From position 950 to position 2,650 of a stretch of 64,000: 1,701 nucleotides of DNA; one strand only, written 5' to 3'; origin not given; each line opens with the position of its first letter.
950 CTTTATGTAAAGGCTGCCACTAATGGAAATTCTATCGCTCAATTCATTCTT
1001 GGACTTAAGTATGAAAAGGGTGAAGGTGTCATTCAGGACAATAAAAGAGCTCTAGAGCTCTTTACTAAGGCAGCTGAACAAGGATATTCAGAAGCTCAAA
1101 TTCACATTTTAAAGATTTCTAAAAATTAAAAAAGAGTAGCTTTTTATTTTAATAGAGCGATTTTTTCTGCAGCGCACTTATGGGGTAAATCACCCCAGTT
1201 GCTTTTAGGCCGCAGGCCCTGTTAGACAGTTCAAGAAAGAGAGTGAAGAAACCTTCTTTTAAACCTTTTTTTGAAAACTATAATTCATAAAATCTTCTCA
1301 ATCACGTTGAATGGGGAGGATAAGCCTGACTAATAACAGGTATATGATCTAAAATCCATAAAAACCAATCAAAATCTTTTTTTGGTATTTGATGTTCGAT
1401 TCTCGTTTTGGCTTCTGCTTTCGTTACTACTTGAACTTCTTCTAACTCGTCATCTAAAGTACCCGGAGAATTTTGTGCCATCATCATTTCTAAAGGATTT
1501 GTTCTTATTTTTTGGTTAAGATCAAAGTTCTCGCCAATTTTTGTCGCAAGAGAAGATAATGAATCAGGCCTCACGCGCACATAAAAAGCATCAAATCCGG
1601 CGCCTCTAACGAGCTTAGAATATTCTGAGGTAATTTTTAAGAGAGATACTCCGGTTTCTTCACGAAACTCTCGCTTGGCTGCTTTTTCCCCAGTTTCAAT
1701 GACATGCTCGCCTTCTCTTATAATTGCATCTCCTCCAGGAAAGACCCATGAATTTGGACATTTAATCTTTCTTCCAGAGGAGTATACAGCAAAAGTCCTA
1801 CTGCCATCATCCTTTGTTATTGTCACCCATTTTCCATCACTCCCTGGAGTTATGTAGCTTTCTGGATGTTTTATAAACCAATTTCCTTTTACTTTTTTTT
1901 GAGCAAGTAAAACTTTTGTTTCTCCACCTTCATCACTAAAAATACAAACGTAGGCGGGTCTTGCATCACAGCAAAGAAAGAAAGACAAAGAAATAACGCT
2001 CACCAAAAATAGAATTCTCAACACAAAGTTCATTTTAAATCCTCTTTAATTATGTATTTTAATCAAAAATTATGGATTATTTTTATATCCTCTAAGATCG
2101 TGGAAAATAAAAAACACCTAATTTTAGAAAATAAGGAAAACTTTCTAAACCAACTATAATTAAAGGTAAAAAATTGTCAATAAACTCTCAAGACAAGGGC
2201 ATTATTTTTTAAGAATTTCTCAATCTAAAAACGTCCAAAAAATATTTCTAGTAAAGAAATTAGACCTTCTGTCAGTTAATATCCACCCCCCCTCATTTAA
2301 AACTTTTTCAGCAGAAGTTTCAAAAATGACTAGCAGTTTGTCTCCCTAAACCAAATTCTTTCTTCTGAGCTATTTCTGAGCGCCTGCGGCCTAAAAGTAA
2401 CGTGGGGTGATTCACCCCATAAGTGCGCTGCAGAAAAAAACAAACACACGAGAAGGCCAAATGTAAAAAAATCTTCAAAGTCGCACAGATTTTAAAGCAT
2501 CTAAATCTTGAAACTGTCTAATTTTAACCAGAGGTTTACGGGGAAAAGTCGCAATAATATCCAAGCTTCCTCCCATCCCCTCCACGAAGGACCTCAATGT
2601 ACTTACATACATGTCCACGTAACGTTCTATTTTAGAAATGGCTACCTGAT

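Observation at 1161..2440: Pair of ~57-bp inverted palindromic repeats bracketing the exported Nudix gene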

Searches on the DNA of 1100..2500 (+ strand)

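Call 28: search_dna_similar(query=window:1140-1260:+, collection=plasmids, mode=distant, max_evalue=10, max_rows=15)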
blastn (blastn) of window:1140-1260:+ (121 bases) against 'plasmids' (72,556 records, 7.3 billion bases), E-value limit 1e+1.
Records with a match: 3; places in all: 3; records where one place covers at least 80% of the query: 0.
Best place of each record, by identity: 80-90% 3.
By first word of the organism name: Lactiplantibacillus 2; Persicobacter 1.
By predicted mobility (MOB-suite, as given by PLSDB): non-mobilizable 2; mobilizable 1.
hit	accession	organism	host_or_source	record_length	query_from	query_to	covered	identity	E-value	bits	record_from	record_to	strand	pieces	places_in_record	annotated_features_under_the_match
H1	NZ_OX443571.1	Lactiplantibacillus carotarum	carrot juice fermentation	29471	2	31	25%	86.7%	4e+0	37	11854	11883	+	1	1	cyclopropane-fatty-acyl-phospholipid synthase family protein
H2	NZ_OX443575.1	Lactiplantibacillus carotarum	carrot juice fermentation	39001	2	31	25%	86.7%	4e+0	37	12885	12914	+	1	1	cyclopropane-fatty-acyl-phospholipid synthase family protein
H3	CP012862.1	Persicobacter sp. JZB09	cell culture,soil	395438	4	31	23%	89.3%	4e+0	38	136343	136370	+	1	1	record has no annotation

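Call 39: search_rna_families(source=window, start=1100, end=2500, threshold=evalue, max_evalue=10)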
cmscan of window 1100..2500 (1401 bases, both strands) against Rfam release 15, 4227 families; matches with E-value up to 10: 4.
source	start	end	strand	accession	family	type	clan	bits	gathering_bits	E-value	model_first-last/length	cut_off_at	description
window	1121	1272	+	RF01743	leu-phe_leader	Cis-reg; leader;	-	21.4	70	1.1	1-162/162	no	leu/phe leader RNA from Lactococcus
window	1900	1972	-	RF01563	DdR13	Gene; snRNA; snoRNA; CD-box;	-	13.8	65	9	1-80/80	no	Dictyostelium snoRNA DdR13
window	1761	1830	+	RF02219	ZNRD1-AS1_2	Gene; lncRNA;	-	13.7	60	2.4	1-76/76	no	ZNRD1 antisense RNA 1 conserved region 2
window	1416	1514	+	RF02189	ST7-OT4_3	Gene; lncRNA;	-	12.6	50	3.7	213-302/302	no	ST7 overlapping transcript 4 conserved region 3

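Call 57: search_dna_similar(query=window:1140-2460:+, collection=phages, mode=distant, max_evalue=0.01, max_rows=10)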
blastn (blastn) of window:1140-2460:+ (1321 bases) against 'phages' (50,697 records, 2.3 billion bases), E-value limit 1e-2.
Records with a match: 1; places in all: 1; records where one place covers at least 80% of the query: 0.
Best place of each record, by identity: 80-90% 1.
By first word of the organism name: Listeria 1.
By host as written in the record: Listeria monocytogenes 1.
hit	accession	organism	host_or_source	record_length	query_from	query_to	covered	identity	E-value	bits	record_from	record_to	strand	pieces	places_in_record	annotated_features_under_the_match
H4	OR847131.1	Listeria phage LM 4-11-1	Listeria monocytogenes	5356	268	314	4%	85.1%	2e-4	55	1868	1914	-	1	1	record has no annotation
